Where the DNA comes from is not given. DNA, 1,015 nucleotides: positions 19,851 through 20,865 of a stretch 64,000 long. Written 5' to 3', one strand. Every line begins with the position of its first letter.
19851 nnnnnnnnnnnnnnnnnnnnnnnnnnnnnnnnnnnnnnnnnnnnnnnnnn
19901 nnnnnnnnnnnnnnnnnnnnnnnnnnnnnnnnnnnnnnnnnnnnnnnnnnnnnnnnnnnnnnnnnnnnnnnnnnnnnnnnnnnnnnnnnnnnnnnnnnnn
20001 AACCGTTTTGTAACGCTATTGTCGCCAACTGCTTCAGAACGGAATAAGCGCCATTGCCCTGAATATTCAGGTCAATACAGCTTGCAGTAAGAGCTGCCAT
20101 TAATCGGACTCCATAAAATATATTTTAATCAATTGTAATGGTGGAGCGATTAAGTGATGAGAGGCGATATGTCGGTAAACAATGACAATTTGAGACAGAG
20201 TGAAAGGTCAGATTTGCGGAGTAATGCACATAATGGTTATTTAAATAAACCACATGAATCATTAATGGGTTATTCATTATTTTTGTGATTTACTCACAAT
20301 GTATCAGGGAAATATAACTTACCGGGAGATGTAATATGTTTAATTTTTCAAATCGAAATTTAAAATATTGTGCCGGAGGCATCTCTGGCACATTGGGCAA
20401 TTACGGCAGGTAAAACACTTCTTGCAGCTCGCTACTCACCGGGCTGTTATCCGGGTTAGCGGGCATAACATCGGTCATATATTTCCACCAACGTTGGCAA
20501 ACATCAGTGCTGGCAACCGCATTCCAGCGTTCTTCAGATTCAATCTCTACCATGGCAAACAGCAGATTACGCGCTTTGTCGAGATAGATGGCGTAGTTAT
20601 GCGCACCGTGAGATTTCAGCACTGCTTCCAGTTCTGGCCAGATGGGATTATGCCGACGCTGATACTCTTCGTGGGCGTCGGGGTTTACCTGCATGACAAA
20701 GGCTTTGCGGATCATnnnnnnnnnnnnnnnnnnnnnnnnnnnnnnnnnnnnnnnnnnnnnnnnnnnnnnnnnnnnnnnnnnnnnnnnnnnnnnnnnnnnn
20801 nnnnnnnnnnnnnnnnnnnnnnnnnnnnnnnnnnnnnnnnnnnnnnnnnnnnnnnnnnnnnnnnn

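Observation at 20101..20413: A+T-rich frv upstream region with a 25-codon ORF overlapping the rhaM 3' end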

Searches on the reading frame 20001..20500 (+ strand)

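Call 65: profile_search(protein=L003:6577-7968:+)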
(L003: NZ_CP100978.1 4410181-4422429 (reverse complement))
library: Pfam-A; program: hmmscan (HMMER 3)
A. the first sequence (464 residues): domains with independent E <= 10: 6; with E <= 0.001: 1
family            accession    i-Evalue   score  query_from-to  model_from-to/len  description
Porin_8           PF16966.11   7.7e-154   512.7     104-464         1-372/372  Porin-like glycoporin RafY
Sugarporin_N      PF11471.13       0.06    14.1      27-54          1-28/31  Maltoporin periplasmic N-terminal extension
DUF4489           PF14879.11      0.094    13.3     383-427       100-144/151  Domain of unknown function (DUF4489)
CENP-Q            PF13094.11       0.11    13.0      22-97         35-111/162  CENP-Q, a CENPA-CAD centromere complex subunit
XhlA              PF10779.14        1.1     9.9      28-58          9-39/67  Haemolysin XhlA
CCDC53            PF10152.14        2.2     9.1      26-88         31-93/147  Subunit CCDC53 of WASH complex

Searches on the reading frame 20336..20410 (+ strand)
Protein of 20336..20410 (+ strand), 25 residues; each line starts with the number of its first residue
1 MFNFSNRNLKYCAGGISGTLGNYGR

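Call 70: list_cluster_members(proteins=[window:20336-20410:+])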
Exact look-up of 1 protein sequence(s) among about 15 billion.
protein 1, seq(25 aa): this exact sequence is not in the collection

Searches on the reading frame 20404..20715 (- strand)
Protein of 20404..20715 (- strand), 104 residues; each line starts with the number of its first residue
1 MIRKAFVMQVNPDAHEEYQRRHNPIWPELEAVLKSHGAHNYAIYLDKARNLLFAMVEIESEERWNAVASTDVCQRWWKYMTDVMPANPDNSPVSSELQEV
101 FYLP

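Call 36: find_related_loci(query=window:20404-20715:-, collection=genome_contigs, flank=6000)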
Query window:20404-20715:- (104 aa) in genome_contigs; peptide patterns used: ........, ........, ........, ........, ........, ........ (x = any residue, [..] = any of these).
378 stretches matched a pattern; 360 encode a relative of the query (tblastn E <= 1e-3); the best 80 are kept; 80 distinct loci.
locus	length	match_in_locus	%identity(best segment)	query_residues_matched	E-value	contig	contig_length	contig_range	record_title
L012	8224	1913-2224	97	1-104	1e-67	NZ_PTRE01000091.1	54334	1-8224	Escherichia sp. MOD1-EC7003 MOD1-EC7003_91_length_54334_cov_132, whole genome shotgun sequence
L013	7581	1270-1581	94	1-104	2e-65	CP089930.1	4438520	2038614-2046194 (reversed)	Escherichia coli strain E69 chromosome, complete genome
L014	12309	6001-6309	91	1-103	8e-64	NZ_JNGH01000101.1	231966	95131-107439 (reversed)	Trabulsiella odontotermitis strain 01 SAMPLE01_CONTIG_121, whole genome shotgun sequence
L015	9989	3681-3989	92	1-103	1e-63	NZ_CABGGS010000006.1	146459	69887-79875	Klebsiella spallanzanii isolate SB6411, whole genome shotgun sequence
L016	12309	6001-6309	91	1-103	2e-62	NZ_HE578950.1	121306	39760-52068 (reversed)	Phytobacter massiliensis JC163 strain type strain: JC163, whole genome shotgun sequence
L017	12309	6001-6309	90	1-103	1e-62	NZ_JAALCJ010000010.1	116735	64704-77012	Enterobacter cloacae strain M-7 NODE_10_length_116735_cov_91.3326, whole genome shotgun sequence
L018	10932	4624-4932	90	1-103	2e-62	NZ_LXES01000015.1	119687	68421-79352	Enterobacter soli ATCC BAA-2102 Sequence00015, whole genome shotgun sequence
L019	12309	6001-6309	90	1-103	4e-62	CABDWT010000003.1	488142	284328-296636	Phytobacter ursingii strain ATCC27989T genome assembly, contig: ATCC27989T_contig_11, whole genome shotgun sequence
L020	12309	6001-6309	89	1-103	5e-62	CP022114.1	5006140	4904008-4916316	Kluyvera genomosp. 3 strain YDC799 chromosome, complete genome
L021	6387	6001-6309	89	1-103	5e-62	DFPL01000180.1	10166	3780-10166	MAG TPA_asm: Enterobacteriaceae bacterium UBA3516 UBA3516_contig_388, whole genome shotgun sequence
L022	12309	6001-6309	90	1-103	7e-62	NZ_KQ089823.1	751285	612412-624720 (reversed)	Citrobacter sp. MGH106 aetzL-supercont1.2, whole genome shotgun sequence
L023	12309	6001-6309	90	1-103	7e-62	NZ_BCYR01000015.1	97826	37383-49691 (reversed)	Raoultella ornithinolytica NBRC 105727 = ATCC 31898 strain NBRC 105727, whole genome shotgun sequence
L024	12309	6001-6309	89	1-103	4e-62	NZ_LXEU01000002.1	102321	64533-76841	Kluyvera georgiana ATCC 51603 Sequence00002, whole genome shotgun sequence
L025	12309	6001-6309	90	1-103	5e-62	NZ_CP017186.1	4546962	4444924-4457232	Enterobacter hormaechei subsp. hoffmannii strain DSM 14563 chromosome, complete genome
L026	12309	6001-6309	90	1-103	8e-62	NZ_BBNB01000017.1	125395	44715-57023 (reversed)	Citrobacter sedlakii NBRC 105722, whole genome shotgun sequence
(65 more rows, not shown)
